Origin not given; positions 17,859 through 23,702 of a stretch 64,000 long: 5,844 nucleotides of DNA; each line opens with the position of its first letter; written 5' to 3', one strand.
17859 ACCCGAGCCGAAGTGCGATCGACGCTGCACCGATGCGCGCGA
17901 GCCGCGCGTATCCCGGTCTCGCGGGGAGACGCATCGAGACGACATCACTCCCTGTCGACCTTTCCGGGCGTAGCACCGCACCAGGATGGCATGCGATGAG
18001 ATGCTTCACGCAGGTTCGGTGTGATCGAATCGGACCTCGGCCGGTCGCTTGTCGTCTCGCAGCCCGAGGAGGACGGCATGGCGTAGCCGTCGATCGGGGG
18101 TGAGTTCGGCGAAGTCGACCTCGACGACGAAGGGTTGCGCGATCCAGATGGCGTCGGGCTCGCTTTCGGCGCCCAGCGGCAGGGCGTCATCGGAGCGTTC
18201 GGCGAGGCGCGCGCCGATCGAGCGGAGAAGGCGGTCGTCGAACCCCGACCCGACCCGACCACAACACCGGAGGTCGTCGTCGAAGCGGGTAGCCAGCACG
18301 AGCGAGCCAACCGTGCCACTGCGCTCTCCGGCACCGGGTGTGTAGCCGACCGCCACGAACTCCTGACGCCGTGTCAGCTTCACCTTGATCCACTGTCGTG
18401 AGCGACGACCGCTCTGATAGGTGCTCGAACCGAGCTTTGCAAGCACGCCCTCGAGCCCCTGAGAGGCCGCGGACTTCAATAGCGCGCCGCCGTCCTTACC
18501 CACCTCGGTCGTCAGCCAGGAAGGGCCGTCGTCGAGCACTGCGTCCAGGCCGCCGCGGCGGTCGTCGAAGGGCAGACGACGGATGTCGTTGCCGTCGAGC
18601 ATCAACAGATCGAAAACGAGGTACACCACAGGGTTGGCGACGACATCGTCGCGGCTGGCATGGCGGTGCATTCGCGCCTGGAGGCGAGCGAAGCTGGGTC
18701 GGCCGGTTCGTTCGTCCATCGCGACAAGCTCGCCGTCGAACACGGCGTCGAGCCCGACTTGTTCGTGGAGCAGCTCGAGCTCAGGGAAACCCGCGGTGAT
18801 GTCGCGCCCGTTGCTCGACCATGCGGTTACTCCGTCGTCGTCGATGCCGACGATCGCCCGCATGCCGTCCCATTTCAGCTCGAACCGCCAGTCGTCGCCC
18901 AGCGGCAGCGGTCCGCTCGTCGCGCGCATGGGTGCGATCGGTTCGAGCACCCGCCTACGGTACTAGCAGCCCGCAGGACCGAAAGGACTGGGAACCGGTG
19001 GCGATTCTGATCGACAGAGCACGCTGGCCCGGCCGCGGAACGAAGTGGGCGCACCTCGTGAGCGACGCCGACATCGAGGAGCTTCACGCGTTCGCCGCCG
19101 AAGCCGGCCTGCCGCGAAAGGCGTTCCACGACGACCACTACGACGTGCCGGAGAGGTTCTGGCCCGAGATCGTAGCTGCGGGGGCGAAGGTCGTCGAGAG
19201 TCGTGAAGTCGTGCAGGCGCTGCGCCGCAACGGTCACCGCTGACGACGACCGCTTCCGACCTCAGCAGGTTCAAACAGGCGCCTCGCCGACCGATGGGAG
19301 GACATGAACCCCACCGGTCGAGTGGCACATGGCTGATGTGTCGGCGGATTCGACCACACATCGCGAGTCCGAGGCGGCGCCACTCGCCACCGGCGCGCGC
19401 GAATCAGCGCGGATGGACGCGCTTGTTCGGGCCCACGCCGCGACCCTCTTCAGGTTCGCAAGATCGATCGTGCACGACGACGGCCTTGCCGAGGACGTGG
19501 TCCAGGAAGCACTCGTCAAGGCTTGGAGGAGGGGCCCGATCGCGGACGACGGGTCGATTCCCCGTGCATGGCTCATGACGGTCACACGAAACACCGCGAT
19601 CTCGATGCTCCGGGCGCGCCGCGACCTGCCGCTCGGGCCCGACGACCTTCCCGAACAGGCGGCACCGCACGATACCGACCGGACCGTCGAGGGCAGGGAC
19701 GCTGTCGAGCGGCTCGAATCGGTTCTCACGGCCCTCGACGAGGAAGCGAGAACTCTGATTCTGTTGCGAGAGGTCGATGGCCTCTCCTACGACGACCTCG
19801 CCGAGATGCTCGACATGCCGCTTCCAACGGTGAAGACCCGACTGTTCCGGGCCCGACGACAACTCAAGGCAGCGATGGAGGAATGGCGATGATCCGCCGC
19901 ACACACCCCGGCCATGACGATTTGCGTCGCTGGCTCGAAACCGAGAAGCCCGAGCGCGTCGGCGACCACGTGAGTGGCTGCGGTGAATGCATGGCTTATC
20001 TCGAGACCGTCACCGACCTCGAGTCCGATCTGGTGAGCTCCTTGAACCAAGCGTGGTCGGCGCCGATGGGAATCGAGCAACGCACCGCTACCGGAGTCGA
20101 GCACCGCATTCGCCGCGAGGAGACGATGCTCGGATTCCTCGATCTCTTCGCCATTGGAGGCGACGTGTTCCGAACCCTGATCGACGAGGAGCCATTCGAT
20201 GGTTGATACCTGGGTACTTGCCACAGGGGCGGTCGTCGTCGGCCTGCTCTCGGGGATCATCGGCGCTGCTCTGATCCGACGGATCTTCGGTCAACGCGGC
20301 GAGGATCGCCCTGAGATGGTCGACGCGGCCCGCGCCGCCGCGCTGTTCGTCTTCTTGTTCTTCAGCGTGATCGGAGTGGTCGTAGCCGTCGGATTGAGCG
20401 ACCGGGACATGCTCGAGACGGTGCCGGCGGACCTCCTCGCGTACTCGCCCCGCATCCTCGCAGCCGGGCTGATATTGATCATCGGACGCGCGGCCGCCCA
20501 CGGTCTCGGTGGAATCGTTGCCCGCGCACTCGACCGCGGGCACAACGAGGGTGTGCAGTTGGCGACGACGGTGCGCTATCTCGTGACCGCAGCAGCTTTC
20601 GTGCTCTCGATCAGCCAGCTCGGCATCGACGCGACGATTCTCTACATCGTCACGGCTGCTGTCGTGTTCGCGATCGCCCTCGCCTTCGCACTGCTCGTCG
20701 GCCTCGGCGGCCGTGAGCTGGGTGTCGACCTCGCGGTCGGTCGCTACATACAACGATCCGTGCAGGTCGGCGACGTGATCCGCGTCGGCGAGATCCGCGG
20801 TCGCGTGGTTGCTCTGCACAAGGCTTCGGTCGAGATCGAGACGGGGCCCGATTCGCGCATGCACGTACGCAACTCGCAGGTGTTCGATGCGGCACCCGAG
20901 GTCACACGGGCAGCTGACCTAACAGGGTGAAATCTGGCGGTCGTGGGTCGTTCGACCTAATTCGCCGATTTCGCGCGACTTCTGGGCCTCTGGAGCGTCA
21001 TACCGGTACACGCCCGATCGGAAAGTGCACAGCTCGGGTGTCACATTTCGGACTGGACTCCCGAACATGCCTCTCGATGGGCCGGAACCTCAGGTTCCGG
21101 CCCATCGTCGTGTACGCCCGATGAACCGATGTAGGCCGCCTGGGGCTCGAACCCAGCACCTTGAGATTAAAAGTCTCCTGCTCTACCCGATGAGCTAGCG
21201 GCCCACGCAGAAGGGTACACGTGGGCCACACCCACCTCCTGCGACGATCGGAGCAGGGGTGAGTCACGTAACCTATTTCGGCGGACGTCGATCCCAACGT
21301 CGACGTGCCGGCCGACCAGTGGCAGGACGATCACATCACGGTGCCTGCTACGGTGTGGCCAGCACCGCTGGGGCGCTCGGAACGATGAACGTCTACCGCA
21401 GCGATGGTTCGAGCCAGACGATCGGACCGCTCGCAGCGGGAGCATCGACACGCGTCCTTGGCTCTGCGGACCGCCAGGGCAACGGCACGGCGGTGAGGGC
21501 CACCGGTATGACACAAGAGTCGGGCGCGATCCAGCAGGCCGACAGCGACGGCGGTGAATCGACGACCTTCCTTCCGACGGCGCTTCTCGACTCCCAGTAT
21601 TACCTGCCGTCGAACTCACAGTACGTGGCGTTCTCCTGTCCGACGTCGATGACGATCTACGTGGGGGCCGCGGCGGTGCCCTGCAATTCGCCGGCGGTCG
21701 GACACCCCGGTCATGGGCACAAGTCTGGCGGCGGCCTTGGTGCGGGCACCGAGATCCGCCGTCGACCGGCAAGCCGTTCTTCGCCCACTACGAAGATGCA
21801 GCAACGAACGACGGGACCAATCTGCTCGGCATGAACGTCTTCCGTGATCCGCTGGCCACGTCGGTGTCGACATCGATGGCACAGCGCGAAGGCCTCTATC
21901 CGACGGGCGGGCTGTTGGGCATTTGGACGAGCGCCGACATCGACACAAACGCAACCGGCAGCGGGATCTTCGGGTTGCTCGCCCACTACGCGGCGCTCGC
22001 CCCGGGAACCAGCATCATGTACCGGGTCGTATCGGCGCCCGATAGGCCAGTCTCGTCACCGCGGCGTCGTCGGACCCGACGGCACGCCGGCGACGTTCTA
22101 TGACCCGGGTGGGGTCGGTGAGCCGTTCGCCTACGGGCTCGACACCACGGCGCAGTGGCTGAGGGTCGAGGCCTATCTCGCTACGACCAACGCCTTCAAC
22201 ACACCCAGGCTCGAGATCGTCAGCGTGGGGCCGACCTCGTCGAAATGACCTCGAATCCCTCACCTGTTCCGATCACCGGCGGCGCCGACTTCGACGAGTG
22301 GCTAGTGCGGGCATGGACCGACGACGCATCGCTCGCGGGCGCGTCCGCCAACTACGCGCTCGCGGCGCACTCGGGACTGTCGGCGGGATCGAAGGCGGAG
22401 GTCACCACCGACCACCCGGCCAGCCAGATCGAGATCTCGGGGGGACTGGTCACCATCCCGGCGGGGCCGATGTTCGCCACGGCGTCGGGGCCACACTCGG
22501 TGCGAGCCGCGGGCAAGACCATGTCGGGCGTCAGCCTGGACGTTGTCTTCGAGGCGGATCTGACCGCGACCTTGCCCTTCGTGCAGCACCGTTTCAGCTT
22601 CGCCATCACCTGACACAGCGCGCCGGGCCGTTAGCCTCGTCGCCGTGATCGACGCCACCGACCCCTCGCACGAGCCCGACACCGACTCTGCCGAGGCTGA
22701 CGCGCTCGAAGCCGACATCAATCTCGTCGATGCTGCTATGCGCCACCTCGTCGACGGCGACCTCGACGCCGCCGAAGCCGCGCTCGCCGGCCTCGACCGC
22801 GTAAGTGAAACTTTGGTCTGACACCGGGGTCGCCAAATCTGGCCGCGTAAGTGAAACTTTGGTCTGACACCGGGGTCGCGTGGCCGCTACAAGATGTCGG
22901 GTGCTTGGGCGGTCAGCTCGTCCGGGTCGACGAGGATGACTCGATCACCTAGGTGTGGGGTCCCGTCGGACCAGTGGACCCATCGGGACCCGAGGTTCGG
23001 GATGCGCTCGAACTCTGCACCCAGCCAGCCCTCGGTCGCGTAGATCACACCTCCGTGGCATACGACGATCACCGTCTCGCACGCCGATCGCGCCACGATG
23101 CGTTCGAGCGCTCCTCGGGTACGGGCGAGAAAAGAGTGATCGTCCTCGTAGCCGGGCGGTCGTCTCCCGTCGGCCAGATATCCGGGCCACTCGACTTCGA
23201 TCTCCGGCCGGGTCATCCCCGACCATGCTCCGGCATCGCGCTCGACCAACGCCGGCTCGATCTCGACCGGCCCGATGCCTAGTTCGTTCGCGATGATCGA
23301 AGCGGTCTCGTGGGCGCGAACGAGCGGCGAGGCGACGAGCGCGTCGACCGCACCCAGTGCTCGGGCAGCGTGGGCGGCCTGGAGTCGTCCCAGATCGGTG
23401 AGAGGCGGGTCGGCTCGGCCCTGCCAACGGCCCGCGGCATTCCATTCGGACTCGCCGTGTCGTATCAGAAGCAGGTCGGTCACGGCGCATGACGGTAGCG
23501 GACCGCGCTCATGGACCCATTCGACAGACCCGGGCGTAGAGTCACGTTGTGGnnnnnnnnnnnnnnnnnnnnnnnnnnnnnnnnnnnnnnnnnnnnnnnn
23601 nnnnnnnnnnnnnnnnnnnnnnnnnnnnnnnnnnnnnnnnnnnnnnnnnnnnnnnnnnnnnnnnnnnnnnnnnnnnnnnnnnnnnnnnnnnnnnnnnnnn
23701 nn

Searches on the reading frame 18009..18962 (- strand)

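Call 66: search_protein_families(library=pfam, proteins=[window:18009-18962:-], max_evalue=0.00001)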
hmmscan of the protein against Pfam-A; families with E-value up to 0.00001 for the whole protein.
window:18009-18962:- (318 aa): 2 families
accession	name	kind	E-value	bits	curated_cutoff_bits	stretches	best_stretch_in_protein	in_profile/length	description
PF01068.26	DNA_ligase_A_M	-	7.1e-29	101.4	26.2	1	22-195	19-204/204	ATP dependent DNA ligase domain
PF04679.21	DNA_ligase_A_C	-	2e-19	70.2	27.5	1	214-305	1-94/94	ATP dependent DNA ligase C terminal region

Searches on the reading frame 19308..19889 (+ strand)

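Call 66: search_protein_families(library=pfam, proteins=[window:19308-19889:+], max_evalue=0.00001)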
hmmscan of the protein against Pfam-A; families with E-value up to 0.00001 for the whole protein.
window:19308-19889:+ (194 aa): 3 families
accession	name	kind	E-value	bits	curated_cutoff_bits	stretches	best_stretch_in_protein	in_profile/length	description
PF04542.20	Sigma70_r2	-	1e-15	57.7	24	1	39-105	1-69/71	Sigma-70 region 2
PF08281.18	Sigma70_r4_2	-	2.3e-15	56.4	25.7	1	134-186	2-54/54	Sigma-70, region 4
PF04545.22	Sigma70_r4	-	1.2e-08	34.8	24.1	1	140-187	2-49/50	Sigma-70, region 4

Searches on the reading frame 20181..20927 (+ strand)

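Call 66: search_protein_families(library=pfam, proteins=[window:20181-20927:+], max_evalue=0.00001)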
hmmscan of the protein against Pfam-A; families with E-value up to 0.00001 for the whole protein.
window:20181-20927:+ (249 aa): 1 family
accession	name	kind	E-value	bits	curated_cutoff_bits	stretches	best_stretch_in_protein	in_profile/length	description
PF05552.17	MS_channel_1st_1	-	7.6e-08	32.6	22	1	84-119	9-44/50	Mechanosensitive ion channel, conserved TM helix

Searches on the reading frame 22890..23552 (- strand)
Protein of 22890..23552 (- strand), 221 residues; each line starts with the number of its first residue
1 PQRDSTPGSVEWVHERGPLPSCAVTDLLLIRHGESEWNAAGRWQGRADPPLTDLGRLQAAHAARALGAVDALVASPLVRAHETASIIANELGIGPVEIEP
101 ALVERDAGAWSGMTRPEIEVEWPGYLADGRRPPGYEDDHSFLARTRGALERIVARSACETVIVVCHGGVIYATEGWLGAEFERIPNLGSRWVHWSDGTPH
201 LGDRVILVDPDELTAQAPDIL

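Call 67: search_protein_families(library=pfam, proteins=[window:22890-23552:-], max_evalue=0.00001)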
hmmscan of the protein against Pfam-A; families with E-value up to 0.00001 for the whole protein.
window:22890-23552:- (221 aa): 1 family
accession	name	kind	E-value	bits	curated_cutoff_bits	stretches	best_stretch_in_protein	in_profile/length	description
PF00300.27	His_Phos_1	-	1.2e-42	146.3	21.7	1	27-187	1-169/194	Histidine phosphatase superfamily (branch 1)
